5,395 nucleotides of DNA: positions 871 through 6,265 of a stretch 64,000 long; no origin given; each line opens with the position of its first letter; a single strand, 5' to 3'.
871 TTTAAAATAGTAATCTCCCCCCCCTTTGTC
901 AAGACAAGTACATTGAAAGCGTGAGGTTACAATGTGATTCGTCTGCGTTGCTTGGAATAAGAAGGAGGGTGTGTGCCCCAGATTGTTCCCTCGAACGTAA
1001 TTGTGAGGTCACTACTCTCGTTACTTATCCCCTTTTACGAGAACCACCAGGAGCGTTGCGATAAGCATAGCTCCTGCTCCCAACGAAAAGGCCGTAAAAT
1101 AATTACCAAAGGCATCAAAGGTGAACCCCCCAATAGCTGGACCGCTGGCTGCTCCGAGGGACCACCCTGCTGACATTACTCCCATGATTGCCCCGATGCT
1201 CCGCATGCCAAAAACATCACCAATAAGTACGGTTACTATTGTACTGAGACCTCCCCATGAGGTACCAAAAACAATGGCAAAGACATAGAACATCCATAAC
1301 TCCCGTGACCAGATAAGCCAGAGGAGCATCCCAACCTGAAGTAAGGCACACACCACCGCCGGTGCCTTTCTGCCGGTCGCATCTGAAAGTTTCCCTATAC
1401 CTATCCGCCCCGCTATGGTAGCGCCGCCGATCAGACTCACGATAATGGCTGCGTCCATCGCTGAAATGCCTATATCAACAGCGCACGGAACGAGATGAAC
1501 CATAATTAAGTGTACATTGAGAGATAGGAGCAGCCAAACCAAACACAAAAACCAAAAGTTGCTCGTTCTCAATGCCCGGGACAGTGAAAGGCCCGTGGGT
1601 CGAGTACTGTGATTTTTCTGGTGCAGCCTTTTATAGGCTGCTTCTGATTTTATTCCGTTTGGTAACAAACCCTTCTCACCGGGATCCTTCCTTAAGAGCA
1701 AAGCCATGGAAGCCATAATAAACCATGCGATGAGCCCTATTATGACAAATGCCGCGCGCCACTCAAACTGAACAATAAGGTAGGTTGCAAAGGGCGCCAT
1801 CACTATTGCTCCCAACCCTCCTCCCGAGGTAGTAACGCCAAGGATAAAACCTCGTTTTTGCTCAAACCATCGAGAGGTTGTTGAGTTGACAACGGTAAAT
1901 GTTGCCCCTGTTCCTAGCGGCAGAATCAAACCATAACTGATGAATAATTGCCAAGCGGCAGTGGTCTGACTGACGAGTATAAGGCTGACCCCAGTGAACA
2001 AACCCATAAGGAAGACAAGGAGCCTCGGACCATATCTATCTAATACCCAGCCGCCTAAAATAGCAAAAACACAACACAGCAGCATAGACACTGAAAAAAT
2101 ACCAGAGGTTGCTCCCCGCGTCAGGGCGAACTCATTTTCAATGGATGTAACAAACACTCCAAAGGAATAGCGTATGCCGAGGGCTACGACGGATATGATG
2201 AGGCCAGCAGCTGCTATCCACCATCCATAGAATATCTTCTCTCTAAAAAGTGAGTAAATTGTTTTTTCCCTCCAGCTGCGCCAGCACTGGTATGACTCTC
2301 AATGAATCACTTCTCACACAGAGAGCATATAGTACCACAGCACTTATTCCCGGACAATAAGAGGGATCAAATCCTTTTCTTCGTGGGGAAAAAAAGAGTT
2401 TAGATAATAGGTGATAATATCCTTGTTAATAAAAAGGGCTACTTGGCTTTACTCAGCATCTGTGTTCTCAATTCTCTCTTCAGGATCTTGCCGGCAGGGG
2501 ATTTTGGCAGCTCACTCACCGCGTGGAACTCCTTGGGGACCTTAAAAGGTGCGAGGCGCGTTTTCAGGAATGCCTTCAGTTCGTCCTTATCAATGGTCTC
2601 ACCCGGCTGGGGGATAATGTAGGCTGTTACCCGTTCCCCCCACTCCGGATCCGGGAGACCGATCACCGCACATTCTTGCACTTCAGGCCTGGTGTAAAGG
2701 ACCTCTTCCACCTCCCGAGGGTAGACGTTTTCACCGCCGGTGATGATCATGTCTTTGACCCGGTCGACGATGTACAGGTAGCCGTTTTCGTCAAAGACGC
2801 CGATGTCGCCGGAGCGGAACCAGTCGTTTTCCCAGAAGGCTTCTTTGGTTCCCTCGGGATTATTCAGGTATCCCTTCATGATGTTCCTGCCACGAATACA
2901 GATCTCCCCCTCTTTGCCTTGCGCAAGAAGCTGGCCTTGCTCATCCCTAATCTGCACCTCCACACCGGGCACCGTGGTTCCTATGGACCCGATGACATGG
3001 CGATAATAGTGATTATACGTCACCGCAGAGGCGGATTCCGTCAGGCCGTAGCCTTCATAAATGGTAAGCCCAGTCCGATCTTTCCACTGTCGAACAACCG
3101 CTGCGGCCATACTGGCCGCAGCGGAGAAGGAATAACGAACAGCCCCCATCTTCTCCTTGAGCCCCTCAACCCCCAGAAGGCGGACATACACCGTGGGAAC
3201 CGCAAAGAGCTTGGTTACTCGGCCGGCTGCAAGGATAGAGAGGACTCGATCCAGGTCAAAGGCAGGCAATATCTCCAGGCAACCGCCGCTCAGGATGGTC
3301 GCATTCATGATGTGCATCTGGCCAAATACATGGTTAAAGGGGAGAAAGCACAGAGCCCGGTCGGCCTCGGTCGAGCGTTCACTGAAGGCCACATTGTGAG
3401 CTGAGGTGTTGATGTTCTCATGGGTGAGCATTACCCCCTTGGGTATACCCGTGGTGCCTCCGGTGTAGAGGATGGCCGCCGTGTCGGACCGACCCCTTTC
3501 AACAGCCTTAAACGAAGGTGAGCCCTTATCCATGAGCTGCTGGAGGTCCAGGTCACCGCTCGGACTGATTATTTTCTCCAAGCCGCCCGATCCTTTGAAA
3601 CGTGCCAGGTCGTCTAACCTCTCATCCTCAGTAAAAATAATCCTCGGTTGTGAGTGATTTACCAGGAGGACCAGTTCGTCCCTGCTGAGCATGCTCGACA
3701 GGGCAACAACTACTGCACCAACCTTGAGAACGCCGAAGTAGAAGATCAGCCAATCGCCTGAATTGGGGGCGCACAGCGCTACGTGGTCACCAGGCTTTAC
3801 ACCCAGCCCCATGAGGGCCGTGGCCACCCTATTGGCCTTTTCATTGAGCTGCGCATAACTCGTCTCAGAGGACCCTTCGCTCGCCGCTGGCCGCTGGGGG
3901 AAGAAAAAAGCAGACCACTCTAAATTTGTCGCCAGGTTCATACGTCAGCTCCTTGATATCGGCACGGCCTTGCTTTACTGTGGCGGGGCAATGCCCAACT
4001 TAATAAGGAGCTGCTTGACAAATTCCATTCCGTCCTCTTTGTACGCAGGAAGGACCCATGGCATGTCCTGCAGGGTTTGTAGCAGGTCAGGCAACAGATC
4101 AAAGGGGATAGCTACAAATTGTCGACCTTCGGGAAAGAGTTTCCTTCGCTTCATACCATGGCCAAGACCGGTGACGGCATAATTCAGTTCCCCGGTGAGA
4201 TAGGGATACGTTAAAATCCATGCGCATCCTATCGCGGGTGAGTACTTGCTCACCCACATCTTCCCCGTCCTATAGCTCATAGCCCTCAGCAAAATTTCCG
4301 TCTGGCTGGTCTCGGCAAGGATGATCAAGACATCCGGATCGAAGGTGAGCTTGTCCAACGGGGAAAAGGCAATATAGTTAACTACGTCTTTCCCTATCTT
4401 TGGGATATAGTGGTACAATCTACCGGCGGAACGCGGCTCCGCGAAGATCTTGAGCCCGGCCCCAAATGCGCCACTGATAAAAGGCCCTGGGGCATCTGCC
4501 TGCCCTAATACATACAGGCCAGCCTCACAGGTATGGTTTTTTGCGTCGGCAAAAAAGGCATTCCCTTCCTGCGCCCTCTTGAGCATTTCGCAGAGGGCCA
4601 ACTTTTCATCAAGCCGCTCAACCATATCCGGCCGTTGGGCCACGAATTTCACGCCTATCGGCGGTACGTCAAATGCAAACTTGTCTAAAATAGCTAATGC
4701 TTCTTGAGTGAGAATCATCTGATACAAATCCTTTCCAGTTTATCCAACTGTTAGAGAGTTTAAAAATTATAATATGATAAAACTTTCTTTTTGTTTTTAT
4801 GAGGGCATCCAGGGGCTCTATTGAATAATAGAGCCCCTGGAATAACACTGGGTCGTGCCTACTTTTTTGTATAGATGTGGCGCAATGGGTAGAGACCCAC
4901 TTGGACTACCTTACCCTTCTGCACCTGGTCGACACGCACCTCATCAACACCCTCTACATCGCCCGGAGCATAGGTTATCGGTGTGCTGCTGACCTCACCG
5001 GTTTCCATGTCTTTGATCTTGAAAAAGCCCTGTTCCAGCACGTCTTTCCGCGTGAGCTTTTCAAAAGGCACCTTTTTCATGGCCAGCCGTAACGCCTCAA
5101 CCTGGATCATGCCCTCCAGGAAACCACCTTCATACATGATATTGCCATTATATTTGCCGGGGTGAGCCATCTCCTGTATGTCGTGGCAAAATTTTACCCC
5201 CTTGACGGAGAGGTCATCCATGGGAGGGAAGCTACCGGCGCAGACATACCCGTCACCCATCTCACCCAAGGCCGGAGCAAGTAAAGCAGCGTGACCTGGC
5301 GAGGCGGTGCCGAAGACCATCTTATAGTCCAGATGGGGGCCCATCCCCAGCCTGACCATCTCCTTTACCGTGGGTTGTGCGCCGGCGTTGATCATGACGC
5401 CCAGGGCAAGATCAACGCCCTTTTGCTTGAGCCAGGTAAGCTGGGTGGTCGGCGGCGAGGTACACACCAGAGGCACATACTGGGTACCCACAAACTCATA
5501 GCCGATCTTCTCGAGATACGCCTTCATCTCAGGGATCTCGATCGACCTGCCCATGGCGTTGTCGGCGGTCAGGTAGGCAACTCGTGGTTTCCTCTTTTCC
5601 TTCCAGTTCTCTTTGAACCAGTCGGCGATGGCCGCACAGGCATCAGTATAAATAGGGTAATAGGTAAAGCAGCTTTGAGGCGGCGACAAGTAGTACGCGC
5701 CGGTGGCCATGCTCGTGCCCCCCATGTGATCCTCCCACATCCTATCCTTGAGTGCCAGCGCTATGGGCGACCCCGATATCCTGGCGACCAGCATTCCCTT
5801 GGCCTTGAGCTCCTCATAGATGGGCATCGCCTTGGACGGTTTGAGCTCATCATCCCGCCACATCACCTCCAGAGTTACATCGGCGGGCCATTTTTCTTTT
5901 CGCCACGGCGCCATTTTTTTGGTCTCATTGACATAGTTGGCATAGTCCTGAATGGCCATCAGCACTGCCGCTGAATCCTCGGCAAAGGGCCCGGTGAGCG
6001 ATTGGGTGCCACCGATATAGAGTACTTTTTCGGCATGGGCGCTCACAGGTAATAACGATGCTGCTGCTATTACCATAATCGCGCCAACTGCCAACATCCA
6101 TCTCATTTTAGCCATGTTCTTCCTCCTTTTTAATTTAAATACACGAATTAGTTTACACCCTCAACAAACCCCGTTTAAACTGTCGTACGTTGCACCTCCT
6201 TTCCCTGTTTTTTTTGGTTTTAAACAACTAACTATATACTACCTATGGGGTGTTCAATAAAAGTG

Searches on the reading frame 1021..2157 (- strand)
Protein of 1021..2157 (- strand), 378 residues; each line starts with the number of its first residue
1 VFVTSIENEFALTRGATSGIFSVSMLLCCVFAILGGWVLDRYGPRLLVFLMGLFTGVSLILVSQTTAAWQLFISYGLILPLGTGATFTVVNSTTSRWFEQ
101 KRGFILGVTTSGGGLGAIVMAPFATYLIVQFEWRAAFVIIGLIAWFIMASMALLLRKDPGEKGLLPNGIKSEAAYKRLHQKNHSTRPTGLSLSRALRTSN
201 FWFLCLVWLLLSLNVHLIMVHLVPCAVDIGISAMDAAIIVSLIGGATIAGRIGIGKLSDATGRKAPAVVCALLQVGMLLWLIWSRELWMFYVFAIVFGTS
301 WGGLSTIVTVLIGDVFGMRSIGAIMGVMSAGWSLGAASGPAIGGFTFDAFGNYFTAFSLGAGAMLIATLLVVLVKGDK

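Call 10: search_protein_families(library=pfam, proteins=[window:1021-2157:-])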
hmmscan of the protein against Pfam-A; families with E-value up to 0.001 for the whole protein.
window:1021-2157:- (378 aa): 1 family
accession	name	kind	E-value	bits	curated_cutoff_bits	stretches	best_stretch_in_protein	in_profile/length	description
PF07690.21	MFS_1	-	5.9e-48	164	33.4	2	5-337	22-344/347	Major Facilitator Superfamily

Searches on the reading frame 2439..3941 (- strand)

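Call 10: search_protein_families(library=pfam, proteins=[window:2439-3941:-])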
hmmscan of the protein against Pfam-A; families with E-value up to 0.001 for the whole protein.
window:2439-3941:- (500 aa): 2 families
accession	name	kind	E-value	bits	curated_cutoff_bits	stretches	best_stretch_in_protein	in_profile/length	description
PF00501.34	AMP-binding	-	4.5e-88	296.1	29.9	1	8-359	2-384/384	AMP-binding enzyme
PF13193.12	AMP-binding_C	-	1.3e-21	77.8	24.5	1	410-485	1-76/76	AMP-binding enzyme C-terminal domain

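Call 50: search_protein_families(library=ncbifam, proteins=[window:2439-3941:-], max_evalue=1e-10)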
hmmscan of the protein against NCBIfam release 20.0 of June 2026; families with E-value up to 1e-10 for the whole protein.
window:2439-3941:- (500 aa): 105 families (the best 25 are shown)
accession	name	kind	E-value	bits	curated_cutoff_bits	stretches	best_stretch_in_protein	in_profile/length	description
NF004837.0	PRK06187.1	subfamily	8.6e-137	456.6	476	1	2-498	9-525/531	long-chain-fatty-acid--CoA ligase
NF006182.0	PRK08316.1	subfamily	1.7e-120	403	663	1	7-496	17-518/523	fatty acyl-CoA synthetase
NF005702.0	PRK07514.1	subfamily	1.7e-115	386.3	558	1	23-495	26-500/506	malonyl-CoA synthase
NF004114.0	PRK05605.1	equivalog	1.9e-111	373.2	766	2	144-498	213-572/575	long-chain-fatty-acid--CoA ligase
NF005801.1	PRK07656.1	equivalog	2.2e-106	356.5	657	1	13-492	13-500/500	FadD3 family acyl-CoA ligase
NF006181.0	PRK08314.1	subfamily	3.5e-106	355.7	705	2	133-495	186-554/563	long-chain-fatty-acid--CoA ligase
NF009233.0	PRK12583.1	subfamily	4.1e-101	339.1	832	2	151-497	200-552/558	fatty acid CoA ligase family protein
NF004797.0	PRK06145.1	equivalog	1.9e-98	330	850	1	1-495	2-495/499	acyl-CoA synthetase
NF005307.0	PRK06839.1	equivalog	6e-96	322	748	1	4-495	5-493/496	o-succinylbenzoate--CoA ligase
NF052269.1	Staph_lig_FadD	equivalog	2.2e-94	316.6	650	1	24-499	25-497/499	long-chain-fatty-acid--CoA ligase FadD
NF006572.0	PRK09088.1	equivalog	5.6e-94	315.5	696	1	11-498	11-490/491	acyl-CoA synthetase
NF005676.0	PRK07470.1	equivalog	2.7e-93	313.4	774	1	1-498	20-532/544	acyl-CoA synthetase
NF002966.0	PRK03640.1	equivalog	5.2e-93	312.2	556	1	7-494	8-479/483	o-succinylbenzoate--CoA ligase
NF052580.1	Str24CoAsynCasG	equivalog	2.7e-92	309.9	750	1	27-492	66-547/548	steroid-24-oyl-CoA synthetase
NF005220.0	PRK06710.1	equivalog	5.4e-91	305.4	1116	1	152-491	206-549/563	long-chain-fatty-acid--CoA ligase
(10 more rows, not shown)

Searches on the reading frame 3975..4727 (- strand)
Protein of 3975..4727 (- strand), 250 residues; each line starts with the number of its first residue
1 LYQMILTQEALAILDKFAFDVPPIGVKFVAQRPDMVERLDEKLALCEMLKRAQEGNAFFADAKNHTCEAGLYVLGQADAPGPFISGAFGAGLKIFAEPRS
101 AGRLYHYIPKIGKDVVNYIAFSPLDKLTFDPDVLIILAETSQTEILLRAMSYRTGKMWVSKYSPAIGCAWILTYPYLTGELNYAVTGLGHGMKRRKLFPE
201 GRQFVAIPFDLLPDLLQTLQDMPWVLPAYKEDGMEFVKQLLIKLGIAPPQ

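Call 10: search_protein_families(library=pfam, proteins=[window:3975-4727:-])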
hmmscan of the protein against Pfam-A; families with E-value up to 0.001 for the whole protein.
window:3975-4727:- (250 aa): 1 family
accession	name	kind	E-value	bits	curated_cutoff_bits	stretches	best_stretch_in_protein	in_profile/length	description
PF02596.20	DUF169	-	5.3e-33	115.1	27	1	19-217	8-208/209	Uncharacterised ArCR, COG2043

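Call 50: search_protein_families(library=ncbifam, proteins=[window:3975-4727:-], max_evalue=1e-10)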
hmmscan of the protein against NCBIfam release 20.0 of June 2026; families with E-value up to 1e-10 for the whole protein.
window:3975-4727:- (250 aa): 0 families

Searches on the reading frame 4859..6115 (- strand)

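Call 10: search_protein_families(library=pfam, proteins=[window:4859-6115:-])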
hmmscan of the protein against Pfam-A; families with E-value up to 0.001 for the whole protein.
window:4859-6115:- (418 aa): 1 family
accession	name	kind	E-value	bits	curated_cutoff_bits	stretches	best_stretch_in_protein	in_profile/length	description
PF13458.12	Peripla_BP_6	-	1.9e-22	80.9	31.7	1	33-361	3-306/343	Periplasmic binding protein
